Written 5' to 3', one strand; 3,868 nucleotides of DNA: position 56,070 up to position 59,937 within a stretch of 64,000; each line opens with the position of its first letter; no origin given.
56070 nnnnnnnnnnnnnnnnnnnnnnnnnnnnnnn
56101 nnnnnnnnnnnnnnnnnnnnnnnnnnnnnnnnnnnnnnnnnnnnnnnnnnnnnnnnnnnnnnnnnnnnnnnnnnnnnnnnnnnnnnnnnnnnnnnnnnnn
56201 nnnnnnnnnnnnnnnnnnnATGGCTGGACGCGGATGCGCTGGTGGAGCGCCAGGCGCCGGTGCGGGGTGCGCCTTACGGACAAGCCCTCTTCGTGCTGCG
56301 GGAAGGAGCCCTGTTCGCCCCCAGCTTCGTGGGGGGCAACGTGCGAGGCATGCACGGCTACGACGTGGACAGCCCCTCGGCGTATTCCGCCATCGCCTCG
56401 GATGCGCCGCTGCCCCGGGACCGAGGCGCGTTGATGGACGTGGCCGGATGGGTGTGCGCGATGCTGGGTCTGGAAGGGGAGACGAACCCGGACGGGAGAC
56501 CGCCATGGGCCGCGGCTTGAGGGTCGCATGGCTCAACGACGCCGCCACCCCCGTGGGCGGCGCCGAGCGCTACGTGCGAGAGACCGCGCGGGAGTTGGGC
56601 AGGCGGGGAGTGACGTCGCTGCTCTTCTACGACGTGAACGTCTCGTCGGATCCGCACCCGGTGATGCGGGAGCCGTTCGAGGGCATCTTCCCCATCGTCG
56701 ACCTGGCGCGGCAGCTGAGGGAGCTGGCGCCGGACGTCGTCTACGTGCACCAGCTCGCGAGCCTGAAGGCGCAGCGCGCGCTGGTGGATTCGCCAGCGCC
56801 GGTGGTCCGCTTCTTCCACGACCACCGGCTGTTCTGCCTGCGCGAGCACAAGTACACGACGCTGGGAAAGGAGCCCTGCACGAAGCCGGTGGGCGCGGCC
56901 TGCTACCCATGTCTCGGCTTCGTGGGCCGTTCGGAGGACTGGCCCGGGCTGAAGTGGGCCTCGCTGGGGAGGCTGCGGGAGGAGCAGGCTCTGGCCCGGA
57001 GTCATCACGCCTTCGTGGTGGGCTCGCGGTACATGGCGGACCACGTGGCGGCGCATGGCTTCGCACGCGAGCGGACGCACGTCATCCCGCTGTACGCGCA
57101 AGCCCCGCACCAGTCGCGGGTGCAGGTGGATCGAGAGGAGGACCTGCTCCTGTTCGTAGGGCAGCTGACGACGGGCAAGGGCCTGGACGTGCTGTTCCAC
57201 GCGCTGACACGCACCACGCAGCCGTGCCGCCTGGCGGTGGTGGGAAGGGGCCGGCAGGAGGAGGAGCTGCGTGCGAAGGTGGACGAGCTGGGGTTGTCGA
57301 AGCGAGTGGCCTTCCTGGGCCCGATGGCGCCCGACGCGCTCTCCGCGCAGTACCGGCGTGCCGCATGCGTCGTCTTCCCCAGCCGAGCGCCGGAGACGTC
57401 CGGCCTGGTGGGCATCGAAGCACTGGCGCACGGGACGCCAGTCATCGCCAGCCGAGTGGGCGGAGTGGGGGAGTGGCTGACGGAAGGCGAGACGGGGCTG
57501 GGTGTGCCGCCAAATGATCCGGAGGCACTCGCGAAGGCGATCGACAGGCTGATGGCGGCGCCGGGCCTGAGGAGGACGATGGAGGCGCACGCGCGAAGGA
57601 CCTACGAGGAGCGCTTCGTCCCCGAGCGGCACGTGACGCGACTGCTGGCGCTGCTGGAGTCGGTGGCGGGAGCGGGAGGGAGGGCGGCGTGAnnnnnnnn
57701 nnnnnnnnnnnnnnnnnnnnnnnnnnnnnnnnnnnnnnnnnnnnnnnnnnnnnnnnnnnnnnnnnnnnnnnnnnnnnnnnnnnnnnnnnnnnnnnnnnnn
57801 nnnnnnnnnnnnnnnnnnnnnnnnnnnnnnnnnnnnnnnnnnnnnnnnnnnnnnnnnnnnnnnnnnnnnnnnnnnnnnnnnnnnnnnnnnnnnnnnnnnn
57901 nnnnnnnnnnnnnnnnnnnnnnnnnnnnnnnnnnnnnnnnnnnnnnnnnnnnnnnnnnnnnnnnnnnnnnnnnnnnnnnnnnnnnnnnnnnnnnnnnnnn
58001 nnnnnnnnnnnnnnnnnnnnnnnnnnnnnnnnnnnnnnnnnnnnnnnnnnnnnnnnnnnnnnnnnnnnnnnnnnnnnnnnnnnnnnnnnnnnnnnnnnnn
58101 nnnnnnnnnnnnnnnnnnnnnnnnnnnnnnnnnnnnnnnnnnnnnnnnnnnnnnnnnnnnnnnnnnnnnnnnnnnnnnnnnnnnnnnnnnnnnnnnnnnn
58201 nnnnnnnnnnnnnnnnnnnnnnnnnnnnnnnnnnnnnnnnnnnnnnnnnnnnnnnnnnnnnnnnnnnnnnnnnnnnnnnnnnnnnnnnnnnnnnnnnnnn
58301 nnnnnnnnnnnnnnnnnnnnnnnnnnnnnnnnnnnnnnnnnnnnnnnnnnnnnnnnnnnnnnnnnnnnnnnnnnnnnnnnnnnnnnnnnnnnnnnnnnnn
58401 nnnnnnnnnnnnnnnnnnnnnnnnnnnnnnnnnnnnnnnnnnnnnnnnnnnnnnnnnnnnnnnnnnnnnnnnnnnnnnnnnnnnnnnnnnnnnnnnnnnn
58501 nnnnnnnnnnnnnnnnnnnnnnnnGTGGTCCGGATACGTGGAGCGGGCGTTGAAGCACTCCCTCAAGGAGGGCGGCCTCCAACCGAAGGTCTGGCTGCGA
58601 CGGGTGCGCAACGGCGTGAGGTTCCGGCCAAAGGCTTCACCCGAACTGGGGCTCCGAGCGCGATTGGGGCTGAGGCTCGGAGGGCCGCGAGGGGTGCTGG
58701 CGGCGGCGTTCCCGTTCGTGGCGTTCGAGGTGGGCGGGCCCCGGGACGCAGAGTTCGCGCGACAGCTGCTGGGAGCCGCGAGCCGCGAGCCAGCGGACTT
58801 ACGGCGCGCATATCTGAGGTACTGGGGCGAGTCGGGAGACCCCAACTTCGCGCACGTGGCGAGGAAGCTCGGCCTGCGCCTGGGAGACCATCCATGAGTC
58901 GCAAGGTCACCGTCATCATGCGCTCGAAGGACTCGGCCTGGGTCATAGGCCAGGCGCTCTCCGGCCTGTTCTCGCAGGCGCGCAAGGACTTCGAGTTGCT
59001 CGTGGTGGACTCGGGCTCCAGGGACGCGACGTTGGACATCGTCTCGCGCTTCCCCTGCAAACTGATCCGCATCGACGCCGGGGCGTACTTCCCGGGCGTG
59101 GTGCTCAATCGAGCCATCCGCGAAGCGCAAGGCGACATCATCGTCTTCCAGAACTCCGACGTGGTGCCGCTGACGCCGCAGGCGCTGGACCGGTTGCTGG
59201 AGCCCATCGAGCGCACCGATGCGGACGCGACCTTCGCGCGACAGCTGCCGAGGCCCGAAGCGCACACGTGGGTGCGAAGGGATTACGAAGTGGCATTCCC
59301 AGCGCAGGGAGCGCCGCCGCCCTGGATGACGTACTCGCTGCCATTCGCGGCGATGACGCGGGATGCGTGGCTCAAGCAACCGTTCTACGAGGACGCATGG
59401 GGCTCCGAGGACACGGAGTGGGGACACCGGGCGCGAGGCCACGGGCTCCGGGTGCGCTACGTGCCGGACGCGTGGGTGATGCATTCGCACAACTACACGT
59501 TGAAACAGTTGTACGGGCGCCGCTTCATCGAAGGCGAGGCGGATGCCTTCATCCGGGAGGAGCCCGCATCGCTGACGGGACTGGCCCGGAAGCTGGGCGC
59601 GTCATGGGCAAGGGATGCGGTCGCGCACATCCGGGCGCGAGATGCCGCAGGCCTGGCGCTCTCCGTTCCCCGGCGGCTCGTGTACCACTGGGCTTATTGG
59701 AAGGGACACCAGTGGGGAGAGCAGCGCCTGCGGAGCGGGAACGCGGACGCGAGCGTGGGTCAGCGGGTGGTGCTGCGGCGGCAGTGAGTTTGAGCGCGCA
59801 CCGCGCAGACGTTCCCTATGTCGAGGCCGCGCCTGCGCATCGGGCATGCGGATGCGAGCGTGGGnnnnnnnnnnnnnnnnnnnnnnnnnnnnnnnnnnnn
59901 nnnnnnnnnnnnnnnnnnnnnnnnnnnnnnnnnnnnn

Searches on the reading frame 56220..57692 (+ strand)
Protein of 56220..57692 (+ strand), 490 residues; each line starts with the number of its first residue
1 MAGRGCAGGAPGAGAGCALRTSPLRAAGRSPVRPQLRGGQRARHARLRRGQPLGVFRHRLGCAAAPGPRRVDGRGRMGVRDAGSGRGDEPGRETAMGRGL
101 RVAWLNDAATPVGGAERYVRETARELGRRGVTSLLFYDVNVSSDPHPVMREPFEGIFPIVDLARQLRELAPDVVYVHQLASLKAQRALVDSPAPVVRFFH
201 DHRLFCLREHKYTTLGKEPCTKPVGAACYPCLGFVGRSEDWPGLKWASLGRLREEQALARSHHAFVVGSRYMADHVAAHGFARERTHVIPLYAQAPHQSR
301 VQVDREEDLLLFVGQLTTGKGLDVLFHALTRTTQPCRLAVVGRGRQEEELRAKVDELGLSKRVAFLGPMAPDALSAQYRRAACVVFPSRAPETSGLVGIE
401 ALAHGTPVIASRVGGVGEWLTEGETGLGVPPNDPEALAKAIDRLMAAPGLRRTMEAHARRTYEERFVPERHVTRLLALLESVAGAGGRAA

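Call 18: search_protein_families(library=pfam, proteins=[window:56220-57692:+], max_evalue=0.01)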
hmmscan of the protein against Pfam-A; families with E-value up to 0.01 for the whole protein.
window:56220-57692:+ (490 aa): 6 families
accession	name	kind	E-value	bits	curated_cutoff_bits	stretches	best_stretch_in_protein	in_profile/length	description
PF00534.26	Glycos_transf_1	-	1.2e-35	123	26.4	1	303-460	11-171/172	Glycosyl transferases group 1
PF13692.12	Glyco_trans_1_4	-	2.8e-33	115.6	27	1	309-446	3-141/142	Glycosyl transferases group 1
PF13439.12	Glyco_transf_4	-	7.4e-14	52.6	28.5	1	112-290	1-163/170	Glycosyltransferase Family 4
PF20706.3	GT4-conflict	-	1.9e-13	50.6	26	1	254-472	139-382/385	Family 4 Glycosyltransferase in conflict systems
PF13524.12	Glyco_trans_1_2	-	1.5e-09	38.4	25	1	326-476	6-143/144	Glycosyl transferase-like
PF13579.12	Glyco_trans_4_4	-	2.1e-06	28.6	29.7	1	113-290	1-156/158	Glycosyl transferase 4-like domain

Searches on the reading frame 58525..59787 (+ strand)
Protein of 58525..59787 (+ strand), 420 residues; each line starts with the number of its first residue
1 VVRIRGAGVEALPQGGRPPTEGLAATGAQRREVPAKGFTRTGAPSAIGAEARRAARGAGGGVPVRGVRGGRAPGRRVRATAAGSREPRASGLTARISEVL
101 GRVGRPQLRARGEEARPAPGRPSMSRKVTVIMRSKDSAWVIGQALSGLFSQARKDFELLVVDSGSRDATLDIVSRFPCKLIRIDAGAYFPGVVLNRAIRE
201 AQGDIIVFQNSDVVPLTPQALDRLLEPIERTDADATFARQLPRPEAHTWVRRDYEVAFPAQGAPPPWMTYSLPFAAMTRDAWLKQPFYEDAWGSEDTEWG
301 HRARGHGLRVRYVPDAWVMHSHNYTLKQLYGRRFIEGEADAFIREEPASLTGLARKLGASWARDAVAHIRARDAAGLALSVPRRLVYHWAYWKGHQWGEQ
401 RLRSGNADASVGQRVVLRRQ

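Call 42: search_protein_families(library=pfam, proteins=[window:58525-59787:+], max_evalue=0.01)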
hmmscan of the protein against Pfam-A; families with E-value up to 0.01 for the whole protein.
window:58525-59787:+ (420 aa): 5 families
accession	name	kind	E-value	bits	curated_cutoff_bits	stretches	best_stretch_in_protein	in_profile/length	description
PF00535.33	Glycos_transf_2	-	1.8e-16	61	23.3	1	130-253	2-128/168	Glycosyl transferase family 2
PF13641.12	Glyco_tranf_2_3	-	2.8e-08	34.5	27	1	133-330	8-221/230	Glycosyltransferase like family 2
PF13632.12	Glyco_trans_2_3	-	0.00084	19.6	27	0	291-333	94-136/198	Glycosyl transferase family group 2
PF12804.13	NTP_transf_3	-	0.0014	19.2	27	1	159-244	42-127/160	MobA-like NTP transferase domain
PF10111.15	Glyco_tranf_2_2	-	0.0063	16.5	27.3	1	134-214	9-93/276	Glycosyltransferase like family 2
